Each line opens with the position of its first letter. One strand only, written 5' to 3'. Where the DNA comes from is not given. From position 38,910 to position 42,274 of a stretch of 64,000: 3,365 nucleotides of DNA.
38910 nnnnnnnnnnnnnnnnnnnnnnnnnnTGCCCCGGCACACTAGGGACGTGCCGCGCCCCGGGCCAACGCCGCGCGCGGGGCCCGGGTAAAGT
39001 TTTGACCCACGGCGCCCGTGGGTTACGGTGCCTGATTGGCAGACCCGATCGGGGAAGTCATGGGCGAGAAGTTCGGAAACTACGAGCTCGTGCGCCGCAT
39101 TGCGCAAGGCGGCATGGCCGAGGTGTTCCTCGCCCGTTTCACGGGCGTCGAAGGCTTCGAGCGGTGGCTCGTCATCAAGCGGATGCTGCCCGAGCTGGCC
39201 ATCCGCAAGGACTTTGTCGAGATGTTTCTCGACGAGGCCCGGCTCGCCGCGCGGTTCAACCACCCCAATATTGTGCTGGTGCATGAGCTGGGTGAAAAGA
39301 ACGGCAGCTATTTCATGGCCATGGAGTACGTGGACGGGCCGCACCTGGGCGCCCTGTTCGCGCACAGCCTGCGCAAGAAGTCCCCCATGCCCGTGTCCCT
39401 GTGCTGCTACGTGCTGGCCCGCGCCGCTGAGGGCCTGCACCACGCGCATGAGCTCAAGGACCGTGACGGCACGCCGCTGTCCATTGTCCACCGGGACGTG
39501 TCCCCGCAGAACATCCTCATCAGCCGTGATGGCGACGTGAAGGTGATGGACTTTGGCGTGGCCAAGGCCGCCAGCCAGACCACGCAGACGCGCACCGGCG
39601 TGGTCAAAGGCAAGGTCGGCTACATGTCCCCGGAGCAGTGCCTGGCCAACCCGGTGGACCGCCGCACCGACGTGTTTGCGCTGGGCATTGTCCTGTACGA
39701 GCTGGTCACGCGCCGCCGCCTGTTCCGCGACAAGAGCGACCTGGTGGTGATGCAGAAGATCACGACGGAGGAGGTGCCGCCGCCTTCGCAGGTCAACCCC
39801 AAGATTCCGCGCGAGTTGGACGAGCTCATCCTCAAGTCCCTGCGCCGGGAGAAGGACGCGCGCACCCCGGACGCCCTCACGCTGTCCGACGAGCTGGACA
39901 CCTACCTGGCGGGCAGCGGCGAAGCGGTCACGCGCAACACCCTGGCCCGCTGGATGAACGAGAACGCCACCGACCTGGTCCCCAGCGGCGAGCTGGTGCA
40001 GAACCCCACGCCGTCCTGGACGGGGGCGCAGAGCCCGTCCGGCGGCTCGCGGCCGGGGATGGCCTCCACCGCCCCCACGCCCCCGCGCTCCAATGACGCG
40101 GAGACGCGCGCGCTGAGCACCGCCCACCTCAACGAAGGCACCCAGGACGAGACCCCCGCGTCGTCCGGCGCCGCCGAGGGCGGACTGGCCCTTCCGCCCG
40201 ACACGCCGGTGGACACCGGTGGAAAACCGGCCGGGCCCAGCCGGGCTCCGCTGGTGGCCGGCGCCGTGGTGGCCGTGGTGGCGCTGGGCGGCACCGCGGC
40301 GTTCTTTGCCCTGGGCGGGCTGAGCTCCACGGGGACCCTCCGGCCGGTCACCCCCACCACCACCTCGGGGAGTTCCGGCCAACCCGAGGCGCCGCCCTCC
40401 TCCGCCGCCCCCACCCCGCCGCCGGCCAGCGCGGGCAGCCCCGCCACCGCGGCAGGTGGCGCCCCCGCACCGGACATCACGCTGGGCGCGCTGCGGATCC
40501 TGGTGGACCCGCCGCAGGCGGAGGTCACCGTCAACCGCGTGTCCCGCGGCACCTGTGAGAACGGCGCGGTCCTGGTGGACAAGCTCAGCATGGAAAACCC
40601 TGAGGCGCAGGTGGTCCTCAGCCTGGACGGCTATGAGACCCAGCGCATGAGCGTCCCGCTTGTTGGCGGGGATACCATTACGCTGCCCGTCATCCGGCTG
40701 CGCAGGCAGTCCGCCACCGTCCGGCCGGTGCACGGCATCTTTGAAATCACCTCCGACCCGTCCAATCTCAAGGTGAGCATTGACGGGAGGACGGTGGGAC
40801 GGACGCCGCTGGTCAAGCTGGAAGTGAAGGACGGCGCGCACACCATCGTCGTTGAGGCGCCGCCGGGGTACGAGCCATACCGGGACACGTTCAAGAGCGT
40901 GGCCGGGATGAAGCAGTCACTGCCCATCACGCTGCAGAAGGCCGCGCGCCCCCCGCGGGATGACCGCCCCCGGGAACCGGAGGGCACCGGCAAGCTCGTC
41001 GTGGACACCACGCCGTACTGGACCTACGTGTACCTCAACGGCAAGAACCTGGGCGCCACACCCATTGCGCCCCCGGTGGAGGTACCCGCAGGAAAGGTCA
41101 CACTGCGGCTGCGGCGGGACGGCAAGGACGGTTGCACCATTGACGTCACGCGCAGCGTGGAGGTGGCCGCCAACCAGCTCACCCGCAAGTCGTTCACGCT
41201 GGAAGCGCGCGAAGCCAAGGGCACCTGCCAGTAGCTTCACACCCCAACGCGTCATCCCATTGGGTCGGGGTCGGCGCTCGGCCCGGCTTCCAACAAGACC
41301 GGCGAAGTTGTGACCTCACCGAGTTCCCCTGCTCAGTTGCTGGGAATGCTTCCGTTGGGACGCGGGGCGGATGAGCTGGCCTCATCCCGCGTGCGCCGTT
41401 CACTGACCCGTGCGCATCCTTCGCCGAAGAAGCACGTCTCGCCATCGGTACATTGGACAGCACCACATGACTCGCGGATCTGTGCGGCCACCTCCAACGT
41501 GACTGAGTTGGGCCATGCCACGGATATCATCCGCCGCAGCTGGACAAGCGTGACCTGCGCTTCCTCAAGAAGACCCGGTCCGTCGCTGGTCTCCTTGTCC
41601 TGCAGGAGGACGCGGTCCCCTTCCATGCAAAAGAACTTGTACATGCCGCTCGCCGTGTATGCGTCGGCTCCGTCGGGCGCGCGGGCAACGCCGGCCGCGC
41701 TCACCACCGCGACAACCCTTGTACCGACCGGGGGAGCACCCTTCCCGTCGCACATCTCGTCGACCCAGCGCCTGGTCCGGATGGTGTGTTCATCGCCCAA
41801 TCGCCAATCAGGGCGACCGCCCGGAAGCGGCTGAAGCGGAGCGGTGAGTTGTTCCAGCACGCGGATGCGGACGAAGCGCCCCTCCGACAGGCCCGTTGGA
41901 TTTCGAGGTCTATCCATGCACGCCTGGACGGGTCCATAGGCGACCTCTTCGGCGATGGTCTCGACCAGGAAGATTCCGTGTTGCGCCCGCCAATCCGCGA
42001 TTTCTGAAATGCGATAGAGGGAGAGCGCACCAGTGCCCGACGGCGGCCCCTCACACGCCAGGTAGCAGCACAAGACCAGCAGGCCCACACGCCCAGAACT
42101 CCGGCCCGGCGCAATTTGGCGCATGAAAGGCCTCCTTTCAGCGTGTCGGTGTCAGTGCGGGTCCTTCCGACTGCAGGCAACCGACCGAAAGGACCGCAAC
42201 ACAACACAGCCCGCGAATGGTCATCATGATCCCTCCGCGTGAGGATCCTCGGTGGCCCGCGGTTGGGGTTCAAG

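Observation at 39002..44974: Ser/Thr kinase-PEGA, TPR-PEGA and FGE-family lipoprotein cluster (non-sulfatase FGE context)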

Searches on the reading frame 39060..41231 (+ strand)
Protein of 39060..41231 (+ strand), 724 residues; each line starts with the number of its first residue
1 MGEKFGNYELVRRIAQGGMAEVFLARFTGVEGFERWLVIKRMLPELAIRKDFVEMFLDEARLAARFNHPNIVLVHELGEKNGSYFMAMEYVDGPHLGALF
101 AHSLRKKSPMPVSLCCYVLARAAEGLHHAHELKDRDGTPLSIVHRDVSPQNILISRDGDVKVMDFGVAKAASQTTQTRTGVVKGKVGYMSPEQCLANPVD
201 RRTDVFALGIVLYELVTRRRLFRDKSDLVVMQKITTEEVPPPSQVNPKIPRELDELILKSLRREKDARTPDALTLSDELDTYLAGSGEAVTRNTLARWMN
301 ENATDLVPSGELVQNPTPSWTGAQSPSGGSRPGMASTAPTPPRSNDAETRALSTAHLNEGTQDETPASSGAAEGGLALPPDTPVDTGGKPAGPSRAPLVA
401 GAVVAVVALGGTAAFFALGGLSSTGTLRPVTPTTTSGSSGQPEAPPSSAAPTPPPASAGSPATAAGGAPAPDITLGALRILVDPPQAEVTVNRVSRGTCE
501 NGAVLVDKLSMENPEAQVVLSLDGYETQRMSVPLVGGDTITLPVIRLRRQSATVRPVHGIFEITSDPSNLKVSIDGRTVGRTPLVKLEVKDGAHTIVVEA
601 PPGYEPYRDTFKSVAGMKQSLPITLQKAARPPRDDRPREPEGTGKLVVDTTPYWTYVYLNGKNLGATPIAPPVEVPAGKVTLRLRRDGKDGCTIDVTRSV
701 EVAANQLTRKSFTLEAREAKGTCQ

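Call 6: search_protein_families(library=pfam, proteins=[window:39060-41231:+], max_evalue=0.01)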
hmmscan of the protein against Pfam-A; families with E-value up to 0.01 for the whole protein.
window:39060-41231:+ (724 aa): 4 families
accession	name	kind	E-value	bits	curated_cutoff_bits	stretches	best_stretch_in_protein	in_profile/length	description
PF00069.31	Pkinase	-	6.1e-37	127.9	31.7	1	8-268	1-251/263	Protein kinase domain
PF07714.23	PK_Tyr_Ser-Thr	-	3.3e-28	99.1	23.1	1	10-269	3-249/258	Protein tyrosine and serine/threonine kinase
PF08308.17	PEGA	-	2.6e-24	85.3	20.8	2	561-628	4-70/71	PEGA domain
PF01636.29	APH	-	5.5e-05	23.5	23.2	0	128-167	156-196/239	Phosphotransferase enzyme family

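Call 8: search_protein_families(library=ncbifam, proteins=[window:39060-41231:+], max_evalue=0.01)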
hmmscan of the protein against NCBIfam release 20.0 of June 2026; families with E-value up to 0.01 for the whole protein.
window:39060-41231:+ (724 aa): 13 families
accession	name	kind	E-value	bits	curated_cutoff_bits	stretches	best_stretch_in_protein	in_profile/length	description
NF033483.0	PknB_PASTA_kin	equivalog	1.3e-77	262.2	450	1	7-323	8-307/563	Stk1 family PASTA domain-containing Ser/Thr kinase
NF052427.1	StpK7MSMEG_1200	equivalog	8.7e-45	153.3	900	1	3-284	4-270/601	serine/threonine protein kinase StpK7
NF047741.1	antiphage_MADS6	equivalog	1.6e-35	122.8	460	2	117-294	303-472/612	methylation-associated defense system protein kinase MAD6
NF009651.0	PRK13184.1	equivalog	1.7e-33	115.6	839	1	6-296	2-304/932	serine/threonine-protein kinase PknD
NF053615.1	SerThrKinAfsKStmc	equivalog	2.1e-21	76.3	1300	1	4-450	11-427/809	protein serine/threonine kinase AfsK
TIGR03903.1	TOMM_kin_cyc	equivalog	7.8e-20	70.4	705.75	1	39-276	8-241/1267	TOMM system kinase/cyclase fusion protein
NF038150.1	lanthi_synth_IV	equivalog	3.4e-15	55.5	650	1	56-285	239-459/851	class IV lanthionine synthetase LanL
NF033442.0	BREX_PglW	equivalog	1.6e-14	52.6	990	1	4-282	202-486/1391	BREX system serine/threonine kinase PglW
NF038151.1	lanthi_synth_III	equivalog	2.2e-11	42.9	575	1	68-263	283-472/833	class III lanthionine synthetase LanKC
NF047815.1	LIC10124_lipo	equivalog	2.8e-07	29.5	650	1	557-616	196-254/516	LIC10124 family lipoprotein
NF043056.1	T4SS_LegK1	equivalog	7.8e-07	28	550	1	141-215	209-283/516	Dot/Icm T4SS effector kinase LegK1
NF011463.0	PRK14879.1-4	equivalog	1.8e-05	24.3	188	1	12-174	21-166/237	Kae1-associated kinase Bud32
TIGR03724.2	arch_bud32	equivalog_domain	0.0053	16.3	125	0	140-176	104-139/193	KEOPS complex kinase/ATPase Bud32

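Call 30: list_cluster_members(proteins=[window:39060-41231:+, window:39036-41231:+, window:42372-43832:+, window:42252-43832:+, window:41333-42124:-, window:41310-41831:+, window:41704-42294:-, window:44956-46722:-])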
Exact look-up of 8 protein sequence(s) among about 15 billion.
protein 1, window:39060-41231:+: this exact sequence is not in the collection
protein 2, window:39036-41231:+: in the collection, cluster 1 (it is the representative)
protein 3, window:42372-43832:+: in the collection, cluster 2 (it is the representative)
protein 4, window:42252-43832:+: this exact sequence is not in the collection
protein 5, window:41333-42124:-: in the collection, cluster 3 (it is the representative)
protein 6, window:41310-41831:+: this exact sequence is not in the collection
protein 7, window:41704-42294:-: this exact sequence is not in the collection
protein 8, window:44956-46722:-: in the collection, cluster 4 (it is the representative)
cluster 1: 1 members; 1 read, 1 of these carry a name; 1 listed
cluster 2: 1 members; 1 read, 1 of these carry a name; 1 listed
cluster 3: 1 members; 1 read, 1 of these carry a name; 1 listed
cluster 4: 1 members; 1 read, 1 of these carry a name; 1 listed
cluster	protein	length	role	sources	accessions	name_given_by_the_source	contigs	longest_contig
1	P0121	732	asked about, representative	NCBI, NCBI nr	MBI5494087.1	MAG: serine/threonine protein kinase [Deltaproteobacteria bacterium] | serine/threonine protein kinase [Deltaproteobacteria bacterium]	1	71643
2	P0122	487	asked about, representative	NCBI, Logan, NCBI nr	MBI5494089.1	MAG: PEGA domain-containing protein [Deltaproteobacteria bacterium] | PEGA domain-containing protein [Deltaproteobacteria bacterium]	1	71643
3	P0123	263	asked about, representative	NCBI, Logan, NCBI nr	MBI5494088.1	MAG: hypothetical protein HY904_03620 [Deltaproteobacteria bacterium] | hypothetical protein [Deltaproteobacteria bacterium]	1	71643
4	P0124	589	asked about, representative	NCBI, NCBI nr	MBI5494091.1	MAG: O-antigen ligase family protein [Deltaproteobacteria bacterium] | O-antigen ligase family protein [Deltaproteobacteria bacterium]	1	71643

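Call 52: find_homologous_proteins(query=window:39060-41231:+, max_evalue=1e-30)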
Query window:39060-41231:+ (724 aa): 6078 proteins with E <= 1e-30 among 8000 candidates; the best 120 are listed.
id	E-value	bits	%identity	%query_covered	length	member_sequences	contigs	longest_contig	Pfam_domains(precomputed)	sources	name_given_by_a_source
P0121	0.0e+0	1617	100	100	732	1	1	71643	PF07714.24,PF00069.32,PF08308.18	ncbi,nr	ncbi:MAG: serine/threonine protein kinase [Deltaproteobacteria bacterium]|nr:serine/threonine protei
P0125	0.0e+0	1014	64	100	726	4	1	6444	PF07714.24,PF00069.32,PF08308.18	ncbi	-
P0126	1.7e-258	878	58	100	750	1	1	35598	PF07714.24,PF00069.32,PF08308.18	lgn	-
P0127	3.7e-250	850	74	47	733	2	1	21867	PF07714.24,PF00069.32,PF08308.18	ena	-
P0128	9.1e-166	571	74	47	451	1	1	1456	PF07714.24,PF00069.32,PF01636.30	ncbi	ncbi:MAG: serine/threonine-protein kinase, partial [Myxococcota bacterium]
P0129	1.1e-144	502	60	51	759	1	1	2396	PF07714.24,PF00069.32,PF08308.18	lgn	-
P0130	2.5e-141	490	39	99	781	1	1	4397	PF07714.24,PF00069.32,PF08308.18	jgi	jgi:serine/threonine-protein kinase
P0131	1.5e-138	481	41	98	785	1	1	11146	PF12733.14,PF07714.24,PF00069.32,PF08308.18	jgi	jgi:serine/threonine-protein kinase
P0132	1.2e-137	478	43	92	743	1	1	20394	PF07714.24,PF00069.32,PF08308.18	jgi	jgi:eukaryotic-like serine/threonine-protein kinase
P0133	1.8e-137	478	41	94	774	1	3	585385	PF07714.24,PF00069.32,PF08308.18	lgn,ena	-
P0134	1.8e-135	471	40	97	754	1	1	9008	PF07714.24,PF00069.32,PF08308.18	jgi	jgi:hypothetical protein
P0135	7.2e-133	463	56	51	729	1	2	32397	PF07714.24,PF00069.32,PF08308.18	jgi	jgi:serine/threonine protein kinase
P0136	1.1e-132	462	-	-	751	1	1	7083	PF07714.24,PF00069.32,PF08308.18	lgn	-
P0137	1.2e-131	458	62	48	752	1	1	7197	PF07714.24,PF00069.32,PF08308.18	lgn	-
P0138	3.0e-131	457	-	-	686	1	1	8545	PF07714.24,PF00069.32,PF08308.18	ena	-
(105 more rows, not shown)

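Call 53: find_encoding_contigs(protein=P0126, flank=8000, max_places=2)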
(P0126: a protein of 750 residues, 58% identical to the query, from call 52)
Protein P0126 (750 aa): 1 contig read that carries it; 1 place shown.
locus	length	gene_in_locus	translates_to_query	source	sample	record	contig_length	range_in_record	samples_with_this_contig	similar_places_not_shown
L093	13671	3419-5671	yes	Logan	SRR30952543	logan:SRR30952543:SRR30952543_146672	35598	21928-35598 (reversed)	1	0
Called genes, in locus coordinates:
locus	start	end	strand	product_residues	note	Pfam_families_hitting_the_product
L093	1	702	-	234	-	?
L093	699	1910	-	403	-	PF07690:MFS_1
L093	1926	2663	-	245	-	PF03682:UPF0158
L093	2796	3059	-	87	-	-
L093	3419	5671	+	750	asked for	PF00069:Pkinase, PF07714:PK_Tyr_Ser-Thr, PF08308:PEGA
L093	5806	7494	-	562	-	PF04932:Wzy_C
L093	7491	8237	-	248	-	-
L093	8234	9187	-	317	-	PF00005:ABC_tran, PF13304:AAA_21 (weak)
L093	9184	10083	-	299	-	-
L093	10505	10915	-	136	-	PF07963:N_methyl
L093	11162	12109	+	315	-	PF06750:A24_N_bact, PF01478:Peptidase_A24 (weak)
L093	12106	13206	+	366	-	PF00561:Abhydrolase_1, PF02089:Palm_thioest (weak)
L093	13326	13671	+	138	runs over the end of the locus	PF00595:PDZ (weak), PF17820:PDZ_6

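Call 54: find_encoding_contigs(protein=P0125, flank=8000, max_places=2)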
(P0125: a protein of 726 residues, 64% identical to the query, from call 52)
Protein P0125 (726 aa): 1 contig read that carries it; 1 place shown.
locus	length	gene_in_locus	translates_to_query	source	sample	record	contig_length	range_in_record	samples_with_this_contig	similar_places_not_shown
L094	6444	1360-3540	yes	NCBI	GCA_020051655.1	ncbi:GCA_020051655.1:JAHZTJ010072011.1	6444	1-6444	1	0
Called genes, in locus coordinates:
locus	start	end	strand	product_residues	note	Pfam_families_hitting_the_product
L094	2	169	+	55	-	?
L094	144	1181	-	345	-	-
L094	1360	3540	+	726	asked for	PF00069:Pkinase, PF07714:PK_Tyr_Ser-Thr, PF08308:PEGA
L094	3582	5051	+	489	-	PF13371:TPR_9 (faint), PF00515:TPR_1 (faint), PF07719:TPR_2 (faint), PF13181:TPR_8 (faint), PF13414:TPR_11 (faint), PF13432:TPR_16, PF08308:PEGA, PF08308:PEGA, +3 more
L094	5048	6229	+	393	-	PF03781:FGE-sulfatase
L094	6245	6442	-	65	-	?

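Call 55: find_encoding_contigs(protein=P0133, flank=8000, max_places=1)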
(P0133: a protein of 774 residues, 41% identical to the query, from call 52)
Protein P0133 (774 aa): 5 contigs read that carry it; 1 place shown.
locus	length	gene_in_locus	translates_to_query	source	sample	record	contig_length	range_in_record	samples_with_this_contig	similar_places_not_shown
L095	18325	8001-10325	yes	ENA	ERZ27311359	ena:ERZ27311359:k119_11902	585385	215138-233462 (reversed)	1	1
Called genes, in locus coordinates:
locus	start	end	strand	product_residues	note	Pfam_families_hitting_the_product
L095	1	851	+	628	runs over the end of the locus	PF00069:Pkinase, PF07714:PK_Tyr_Ser-Thr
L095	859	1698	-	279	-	PF00459:Inositol_P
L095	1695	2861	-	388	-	-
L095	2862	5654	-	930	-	PF03544:TonB_C, PF13620:CarboxypepD_reg (weak), PF07715:Plug (weak), PF00593:TonB_dep_Rec_b-barrel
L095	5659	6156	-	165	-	-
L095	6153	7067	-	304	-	-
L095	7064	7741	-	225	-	-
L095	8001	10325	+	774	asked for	PF00069:Pkinase, PF07714:PK_Tyr_Ser-Thr, PF08308:PEGA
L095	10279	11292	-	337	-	PF00294:PfkB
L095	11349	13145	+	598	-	PF13646:HEAT_2 (faint)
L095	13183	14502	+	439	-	PF13487:HD_5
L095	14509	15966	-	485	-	-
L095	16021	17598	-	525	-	PF28550:DUF8436, PF00070:Pyr_redox (faint), PF01266:DAO (weak), PF01494:FAD_binding_3 (weak), PF03486:HI0933_like, PF07992:Pyr_redox_2 (weak), PF01266:DAO, PF21688:FAD-depend_C, +3 more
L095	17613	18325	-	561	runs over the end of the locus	PF03417:AAT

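Call 74: search_protein_families(library=padloc, proteins=[window:39060-41231:+], max_evalue=0.001)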
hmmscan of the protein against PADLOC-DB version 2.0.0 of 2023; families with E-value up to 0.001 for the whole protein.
window:39060-41231:+ (724 aa): 33 families (the best 25 are shown)
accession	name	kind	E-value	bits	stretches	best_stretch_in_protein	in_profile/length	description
PDLC04061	PD-T4-6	-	8.5e-71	238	1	6-463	16-421/510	-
PDLC04042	PD-T4-6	-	6.8e-70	234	1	5-286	8-276/292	-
PDLC04060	PD-T4-6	-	2.3e-67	226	1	7-284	9-271/486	-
PDLC04053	PD-T4-6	-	3.9e-67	224.9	1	2-291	5-280/311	-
PDLC04054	PD-T4-6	-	2.4e-62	209.4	1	6-336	11-327/347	-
PDLC04064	PD-T4-6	-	2.2e-60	202.6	1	4-286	18-284/369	-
PDLC04043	PD-T4-6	-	1e-59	200.8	1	3-291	12-286/452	-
PDLC04039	PD-T4-6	-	2.1e-59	199.7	1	2-463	10-442/458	-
PDLC04138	mad6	-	3.3e-58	196.1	1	5-292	50-323/659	mads_6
PDLC04057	PD-T4-6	-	7.5e-58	194.6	1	6-285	8-273/443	-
PDLC04047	PD-T4-6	-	1.1e-57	193.6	1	5-285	9-275/327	-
PDLC04041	PD-T4-6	-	2.8e-52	176.4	1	2-281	24-292/443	-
PDLC04040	PD-T4-6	-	3.7e-52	175.8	1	14-294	2-275/547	-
PDLC04052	PD-T4-6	-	6.7e-52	175.3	1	7-294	10-289/496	-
PDLC04048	PD-T4-6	-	1.5e-49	167.3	1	6-284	10-274/354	-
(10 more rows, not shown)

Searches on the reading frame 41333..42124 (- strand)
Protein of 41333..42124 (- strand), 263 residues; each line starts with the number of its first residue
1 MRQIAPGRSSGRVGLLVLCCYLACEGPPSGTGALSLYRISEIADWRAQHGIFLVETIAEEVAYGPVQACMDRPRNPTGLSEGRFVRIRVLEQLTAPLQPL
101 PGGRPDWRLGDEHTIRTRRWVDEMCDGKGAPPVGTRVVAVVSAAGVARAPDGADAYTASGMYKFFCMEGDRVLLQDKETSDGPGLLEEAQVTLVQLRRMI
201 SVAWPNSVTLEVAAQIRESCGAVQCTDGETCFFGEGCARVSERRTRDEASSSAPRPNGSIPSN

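Call 6: search_protein_families(library=pfam, proteins=[window:41333-42124:-], max_evalue=0.01)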
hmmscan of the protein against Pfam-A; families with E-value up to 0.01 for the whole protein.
window:41333-42124:- (263 aa): 0 families

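Call 8: search_protein_families(library=ncbifam, proteins=[window:41333-42124:-], max_evalue=0.01)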
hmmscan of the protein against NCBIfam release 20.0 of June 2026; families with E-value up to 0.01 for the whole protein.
window:41333-42124:- (263 aa): 0 families

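Call 58: search_protein_representatives(protein=window:41333-42124:-)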
Query: 263 residues. Proteins with E-value up to 0.001 (for the whole library): 13; up to 1e-10: 3; up to 1e-30: 1. The best 13 are listed.
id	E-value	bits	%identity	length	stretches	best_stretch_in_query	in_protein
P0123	4.8e-175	596.5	100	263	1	1-263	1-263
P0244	2.4e-26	109.1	36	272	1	22-256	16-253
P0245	4.6e-18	81.9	31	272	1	49-260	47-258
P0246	1.3e-08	50.9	32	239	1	57-241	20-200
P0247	5.7e-08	48.8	31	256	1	83-241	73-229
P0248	7.1e-08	48.5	29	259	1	84-241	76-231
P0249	1.3e-06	44.4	30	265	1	34-247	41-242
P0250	4.1e-06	42.7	28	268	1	79-241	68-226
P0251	2.2e-05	40.3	29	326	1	50-246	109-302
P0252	2.6e-05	40.1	28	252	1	39-258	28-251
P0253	2.3e-04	36.9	30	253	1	74-241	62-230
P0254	3.8e-04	36.2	36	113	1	165-243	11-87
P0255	8.9e-04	35.0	34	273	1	124-243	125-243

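Call 74: search_protein_families(library=padloc, proteins=[window:41333-42124:-], max_evalue=0.001)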
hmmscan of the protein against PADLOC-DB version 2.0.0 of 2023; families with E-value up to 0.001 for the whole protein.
window:41333-42124:- (263 aa): 0 families
